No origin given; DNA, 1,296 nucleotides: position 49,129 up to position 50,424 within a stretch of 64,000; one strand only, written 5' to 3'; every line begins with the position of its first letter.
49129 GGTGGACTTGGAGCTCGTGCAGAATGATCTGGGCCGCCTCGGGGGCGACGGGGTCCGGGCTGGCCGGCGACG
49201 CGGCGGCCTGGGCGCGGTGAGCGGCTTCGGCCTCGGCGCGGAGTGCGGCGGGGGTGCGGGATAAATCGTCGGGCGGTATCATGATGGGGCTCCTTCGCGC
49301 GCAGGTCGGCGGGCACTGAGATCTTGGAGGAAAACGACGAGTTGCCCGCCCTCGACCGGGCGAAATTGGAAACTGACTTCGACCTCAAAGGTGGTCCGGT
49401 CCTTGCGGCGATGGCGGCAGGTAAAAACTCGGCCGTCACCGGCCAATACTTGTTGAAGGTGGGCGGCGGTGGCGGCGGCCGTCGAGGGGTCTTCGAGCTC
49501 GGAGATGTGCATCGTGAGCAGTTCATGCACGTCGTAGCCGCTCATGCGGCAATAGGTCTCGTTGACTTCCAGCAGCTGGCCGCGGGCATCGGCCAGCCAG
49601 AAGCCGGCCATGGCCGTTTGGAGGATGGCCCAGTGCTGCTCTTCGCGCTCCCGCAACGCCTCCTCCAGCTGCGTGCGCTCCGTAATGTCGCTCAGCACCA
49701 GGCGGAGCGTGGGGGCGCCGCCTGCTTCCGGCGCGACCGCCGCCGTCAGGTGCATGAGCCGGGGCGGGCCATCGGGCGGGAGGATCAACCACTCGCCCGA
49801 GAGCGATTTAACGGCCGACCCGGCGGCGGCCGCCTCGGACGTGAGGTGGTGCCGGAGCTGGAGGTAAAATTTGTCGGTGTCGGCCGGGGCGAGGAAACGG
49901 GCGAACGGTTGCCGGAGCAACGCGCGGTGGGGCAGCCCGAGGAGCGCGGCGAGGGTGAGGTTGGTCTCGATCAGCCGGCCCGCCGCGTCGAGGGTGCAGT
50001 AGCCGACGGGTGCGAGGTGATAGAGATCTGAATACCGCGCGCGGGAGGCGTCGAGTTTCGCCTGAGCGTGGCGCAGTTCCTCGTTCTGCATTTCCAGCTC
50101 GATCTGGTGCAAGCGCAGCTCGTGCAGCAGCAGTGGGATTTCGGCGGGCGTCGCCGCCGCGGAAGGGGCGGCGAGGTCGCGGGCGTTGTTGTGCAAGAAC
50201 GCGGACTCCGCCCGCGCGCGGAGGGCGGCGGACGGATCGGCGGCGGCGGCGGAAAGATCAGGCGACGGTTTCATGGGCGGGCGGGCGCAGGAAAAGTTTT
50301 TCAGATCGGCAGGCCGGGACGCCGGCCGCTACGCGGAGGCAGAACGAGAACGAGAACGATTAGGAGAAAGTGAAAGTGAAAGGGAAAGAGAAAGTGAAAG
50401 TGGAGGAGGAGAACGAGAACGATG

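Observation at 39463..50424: GAGAAC-type microsatellites sit in all three spacers that punctuate the signalling locus, 65-280 nt upstream of the next gene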

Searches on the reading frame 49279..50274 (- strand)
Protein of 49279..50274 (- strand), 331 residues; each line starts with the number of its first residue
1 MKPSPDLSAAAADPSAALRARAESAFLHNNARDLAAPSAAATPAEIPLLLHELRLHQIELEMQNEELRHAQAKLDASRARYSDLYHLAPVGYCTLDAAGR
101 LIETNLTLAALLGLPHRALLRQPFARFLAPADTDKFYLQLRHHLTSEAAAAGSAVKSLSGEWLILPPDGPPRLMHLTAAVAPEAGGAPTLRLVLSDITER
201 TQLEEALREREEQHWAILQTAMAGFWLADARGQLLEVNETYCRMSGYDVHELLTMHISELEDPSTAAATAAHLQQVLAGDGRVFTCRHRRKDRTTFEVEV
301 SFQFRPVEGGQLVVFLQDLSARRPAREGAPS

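Call 16: search_protein_families(library=pfam, proteins=[window:49279-50274:-])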
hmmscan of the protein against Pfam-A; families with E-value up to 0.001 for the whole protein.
window:49279-50274:- (331 aa): 6 families
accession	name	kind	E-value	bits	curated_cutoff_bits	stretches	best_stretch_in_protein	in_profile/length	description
PF00989.32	PAS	-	7.8e-18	65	22.6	2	216-318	5-112/113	PAS fold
PF13426.13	PAS_9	-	5.5e-16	59.2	27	2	224-320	3-102/103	PAS domain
PF08448.16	PAS_4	-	1.5e-12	48.2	23.1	2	224-323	7-109/110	PAS fold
PF13188.13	PAS_8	-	6.5e-11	42.2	21.8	1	216-255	5-44/65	PAS domain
PF08447.18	PAS_3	-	9e-06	26.3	25.6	0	235-312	2-82/89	PAS fold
PF12860.13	PAS_7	-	0.00014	22.4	27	0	223-325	6-113/115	PAS fold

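Call 17: find_encoding_contigs(protein=window:49279-50274:-, flank=3000, max_places=6)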
Protein window:49279-50274:- (331 aa): 3 contigs read that carry it; 3 places shown.
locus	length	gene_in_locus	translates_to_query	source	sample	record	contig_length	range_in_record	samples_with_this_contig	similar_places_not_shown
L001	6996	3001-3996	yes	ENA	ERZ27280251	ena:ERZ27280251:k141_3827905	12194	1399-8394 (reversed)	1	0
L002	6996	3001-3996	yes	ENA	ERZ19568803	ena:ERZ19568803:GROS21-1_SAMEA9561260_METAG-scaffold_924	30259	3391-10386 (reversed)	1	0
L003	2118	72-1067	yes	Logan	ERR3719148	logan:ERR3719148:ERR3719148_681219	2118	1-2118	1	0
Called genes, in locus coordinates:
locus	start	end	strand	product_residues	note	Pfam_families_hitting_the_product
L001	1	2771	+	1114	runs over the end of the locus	PF01339:CheB_methylest, PF08448:PAS_4 (faint), PF03705:CheR_N, PF01739:CheR, PF13426:PAS_9 (faint), PF13596:PAS_10, PF00989:PAS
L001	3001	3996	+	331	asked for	PF00989:PAS (weak), PF13188:PAS_8 (faint), PF08447:PAS_3 (faint), PF00989:PAS, PF08448:PAS_4 (weak), PF13426:PAS_9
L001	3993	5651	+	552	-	PF00989:PAS (faint), PF13188:PAS_8 (faint), PF13426:PAS_9 (weak), PF08448:PAS_4 (weak), PF07536:HWE_HK, PF07568:HisKA_2, PF13581:HATPase_c_2 (weak), PF02518:HATPase_c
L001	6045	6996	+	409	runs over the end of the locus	PF00989:PAS (weak), PF13188:PAS_8 (faint), PF13426:PAS_9, PF24820:Diguanyl_cycl_sensor (weak), PF08447:PAS_3 (faint), PF00989:PAS, PF08448:PAS_4, PF13426:PAS_9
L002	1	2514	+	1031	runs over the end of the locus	PF01339:CheB_methylest, PF08448:PAS_4 (faint), PF03705:CheR_N, PF01739:CheR, PF13426:PAS_9 (faint), PF13596:PAS_10, PF00989:PAS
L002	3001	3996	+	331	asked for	PF00989:PAS (weak), PF13188:PAS_8 (faint), PF08447:PAS_3 (faint), PF00989:PAS, PF08448:PAS_4 (weak), PF13426:PAS_9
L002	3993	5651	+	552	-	PF00989:PAS (faint), PF13188:PAS_8 (faint), PF13426:PAS_9 (weak), PF08448:PAS_4 (weak), PF07536:HWE_HK, PF07568:HisKA_2, PF13581:HATPase_c_2 (weak), PF02518:HATPase_c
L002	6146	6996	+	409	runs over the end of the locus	PF00989:PAS (weak), PF13188:PAS_8 (faint), PF13426:PAS_9, PF24820:Diguanyl_cycl_sensor (weak), PF08447:PAS_3 (faint), PF00989:PAS, PF08448:PAS_4, PF13426:PAS_9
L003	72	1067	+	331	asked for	PF00989:PAS (weak), PF13188:PAS_8 (faint), PF08447:PAS_3 (faint), PF00989:PAS, PF08448:PAS_4 (weak), PF13426:PAS_9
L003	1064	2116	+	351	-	?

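Call 31: find_homologous_proteins(query=window:49279-50274:-, max_evalue=1e-30)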
Query window:49279-50274:- (331 aa): 285 proteins with E <= 1e-30 among 8000 candidates; the best 120 are listed.
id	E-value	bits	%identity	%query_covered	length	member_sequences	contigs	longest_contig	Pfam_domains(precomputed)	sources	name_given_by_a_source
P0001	1.1e-208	710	98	100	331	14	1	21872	PF08447.19,PF13426.14,PF13188.14,PF08448.17,PF00989.32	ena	-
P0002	4.3e-98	347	56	95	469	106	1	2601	PF08447.19,PF13426.14,PF13188.14,PF08448.17,PF00989.32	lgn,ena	-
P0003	1.0e-97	346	56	95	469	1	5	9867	PF08447.19,PF13426.14,PF13188.14,PF12860.14,PF08448.17,PF00989.32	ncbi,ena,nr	ncbi:MAG: PAS domain S-box protein [Opitutaceae bacterium]|nr:PAS domain S-box protein [Opitutaceae 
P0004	1.1e-96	342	56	95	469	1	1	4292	PF08447.19,PF13426.14,PF13188.14,PF08448.17,PF00989.32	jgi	jgi:PAS domain S-box-containing protein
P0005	2.1e-95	338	56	95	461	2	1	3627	PF08447.19,PF13426.14,PF13188.14,PF08448.17,PF00989.32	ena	-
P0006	3.3e-94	334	60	82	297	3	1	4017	PF08447.19,PF13426.14,PF13188.14,PF08448.17,PF00989.32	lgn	-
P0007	8.2e-86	306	54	95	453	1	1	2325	PF08447.19,PF13426.14,PF13188.14,PF08448.17,PF00989.32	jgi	-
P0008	2.8e-72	262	48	86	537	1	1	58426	PF08447.19,PF13426.14,PF13188.14,PF13581.13,PF07730.20,PF08448.17,PF02518.32,PF00989.32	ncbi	ncbi:MAG: PAS domain S-box protein [Pseudomonadota bacterium]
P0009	1.4e-71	260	45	99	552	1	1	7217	PF08447.19,PF13426.14,PF13188.14,PF12860.14,PF07730.20,PF08448.17,PF02518.32,PF00989.32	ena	-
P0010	1.5e-67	246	42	60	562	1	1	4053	PF08447.19,PF13426.14,PF00989.32,PF00990.27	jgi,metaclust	metaclust:\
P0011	1.4e-66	243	41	60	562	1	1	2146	PF08447.19,PF13426.14,PF00989.32,PF00990.27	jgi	-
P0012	3.2e-65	239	42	56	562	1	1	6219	PF08447.19,PF13426.14,PF00989.32,PF00990.27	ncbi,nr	ncbi:MAG: diguanylate cyclase [Anaerolineales bacterium]|nr:diguanylate cyclase [Anaerolineales bact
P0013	7.2e-65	238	58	41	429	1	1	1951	PF08447.19,PF13426.14,PF13188.14,PF12860.14,PF08448.17,PF00989.32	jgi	jgi:PAS domain S-box-containing protein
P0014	2.0e-62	230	45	87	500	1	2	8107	PF08447.19,PF13426.14,PF13188.14,PF12860.14,PF24820.2,PF08448.17,PF00989.32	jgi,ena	jgi:PAS domain S-box-containing protein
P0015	6.8e-61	225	42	91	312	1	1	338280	PF08447.19,PF13426.14,PF13188.14,PF24820.2,PF08448.17,PF00989.32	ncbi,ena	-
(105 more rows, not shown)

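Call 32: find_encoding_contigs(protein=P0001, flank=6000, max_places=6)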
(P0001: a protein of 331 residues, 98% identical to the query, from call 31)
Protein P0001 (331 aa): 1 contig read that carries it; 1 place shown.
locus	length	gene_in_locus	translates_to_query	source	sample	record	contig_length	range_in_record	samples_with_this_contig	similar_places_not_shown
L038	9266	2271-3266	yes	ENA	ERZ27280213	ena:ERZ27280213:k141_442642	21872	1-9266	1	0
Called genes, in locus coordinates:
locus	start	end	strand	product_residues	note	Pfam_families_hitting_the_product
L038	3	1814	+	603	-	?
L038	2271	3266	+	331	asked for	PF00989:PAS, PF13188:PAS_8 (faint), PF13426:PAS_9 (weak), PF08447:PAS_3 (faint), PF00989:PAS, PF08448:PAS_4 (weak), PF13426:PAS_9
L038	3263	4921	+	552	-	PF00989:PAS (faint), PF13188:PAS_8 (faint), PF13426:PAS_9 (weak), PF08448:PAS_4 (weak), PF07536:HWE_HK, PF07568:HisKA_2, PF13581:HATPase_c_2 (weak), PF02518:HATPase_c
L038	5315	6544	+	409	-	PF00989:PAS (weak), PF13188:PAS_8 (faint), PF13426:PAS_9, PF24820:Diguanyl_cycl_sensor (weak), PF08447:PAS_3 (faint), PF00989:PAS, PF08448:PAS_4, PF13426:PAS_9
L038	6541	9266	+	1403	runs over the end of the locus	PF00497:SBP_bac_3, PF08447:PAS_3, PF08447:PAS_3, PF08448:PAS_4, PF08447:PAS_3, PF01590:GAF, PF13185:GAF_2, PF13188:PAS_8, +8 more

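Call 33: find_encoding_contigs(protein=P0003, flank=5000, max_places=5)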
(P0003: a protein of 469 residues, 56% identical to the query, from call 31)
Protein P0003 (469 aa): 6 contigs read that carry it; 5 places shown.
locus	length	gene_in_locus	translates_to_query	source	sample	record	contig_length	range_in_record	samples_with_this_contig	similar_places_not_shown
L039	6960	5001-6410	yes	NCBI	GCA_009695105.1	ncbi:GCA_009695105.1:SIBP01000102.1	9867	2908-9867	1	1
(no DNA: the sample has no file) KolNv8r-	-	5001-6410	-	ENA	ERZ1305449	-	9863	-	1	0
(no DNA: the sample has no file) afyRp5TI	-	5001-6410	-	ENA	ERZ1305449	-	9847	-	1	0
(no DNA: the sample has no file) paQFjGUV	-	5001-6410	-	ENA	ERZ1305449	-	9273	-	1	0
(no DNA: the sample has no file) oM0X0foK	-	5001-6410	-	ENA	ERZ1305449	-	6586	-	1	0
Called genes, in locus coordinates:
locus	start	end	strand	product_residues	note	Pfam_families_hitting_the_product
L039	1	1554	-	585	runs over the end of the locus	PF12708:Pect-lyase_RHGA_epim, PF00295:Glyco_hydro_28 (weak), PF13229:Beta_helix (weak)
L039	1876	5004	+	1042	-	PF01339:CheB_methylest, PF08448:PAS_4 (faint), PF03705:CheR_N, PF01739:CheR, PF13596:PAS_10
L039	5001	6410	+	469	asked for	PF08448:PAS_4 (faint), PF00989:PAS (weak), PF12860:PAS_7 (faint), PF13426:PAS_9, PF00989:PAS, PF13426:PAS_9, PF08447:PAS_3 (weak), PF00989:PAS (weak), +1 more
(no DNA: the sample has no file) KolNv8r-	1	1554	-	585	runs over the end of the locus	PF12708:Pect-lyase_RHGA_epim, PF00295:Glyco_hydro_28 (weak), PF13229:Beta_helix (weak)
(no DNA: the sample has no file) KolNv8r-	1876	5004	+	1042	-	PF01339:CheB_methylest, PF08448:PAS_4 (faint), PF03705:CheR_N, PF01739:CheR, PF13596:PAS_10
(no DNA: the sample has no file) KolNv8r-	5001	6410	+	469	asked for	PF08448:PAS_4 (faint), PF00989:PAS (weak), PF12860:PAS_7 (faint), PF13426:PAS_9, PF00989:PAS, PF13426:PAS_9, PF08447:PAS_3 (weak), PF00989:PAS (weak), +1 more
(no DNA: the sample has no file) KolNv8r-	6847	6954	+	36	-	?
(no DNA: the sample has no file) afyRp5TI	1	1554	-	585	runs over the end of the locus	PF12708:Pect-lyase_RHGA_epim, PF00295:Glyco_hydro_28 (weak), PF13229:Beta_helix (weak)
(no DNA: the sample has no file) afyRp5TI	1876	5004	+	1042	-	PF01339:CheB_methylest, PF08448:PAS_4 (faint), PF03705:CheR_N, PF01739:CheR, PF13596:PAS_10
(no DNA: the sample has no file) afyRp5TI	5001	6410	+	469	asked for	PF08448:PAS_4 (faint), PF00989:PAS (weak), PF12860:PAS_7 (faint), PF13426:PAS_9, PF00989:PAS, PF13426:PAS_9, PF08447:PAS_3 (weak), PF00989:PAS (weak), +1 more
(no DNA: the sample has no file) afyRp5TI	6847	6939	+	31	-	?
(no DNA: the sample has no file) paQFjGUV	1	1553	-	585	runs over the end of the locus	PF12708:Pect-lyase_RHGA_epim, PF00295:Glyco_hydro_28 (weak), PF13229:Beta_helix (weak)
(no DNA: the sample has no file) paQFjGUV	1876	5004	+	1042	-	PF01339:CheB_methylest, PF08448:PAS_4 (faint), PF03705:CheR_N, PF01739:CheR, PF13596:PAS_10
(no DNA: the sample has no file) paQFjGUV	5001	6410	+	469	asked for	PF08448:PAS_4 (faint), PF00989:PAS (weak), PF12860:PAS_7 (faint), PF13426:PAS_9, PF00989:PAS, PF13426:PAS_9, PF08447:PAS_3 (weak), PF00989:PAS (weak), +1 more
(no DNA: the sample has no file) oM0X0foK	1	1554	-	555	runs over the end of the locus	?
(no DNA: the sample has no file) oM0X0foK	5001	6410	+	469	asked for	PF08448:PAS_4 (faint), PF00989:PAS (weak), PF12860:PAS_7 (faint), PF13426:PAS_9, PF00989:PAS, PF13426:PAS_9, PF08447:PAS_3 (weak), PF00989:PAS (weak), +1 more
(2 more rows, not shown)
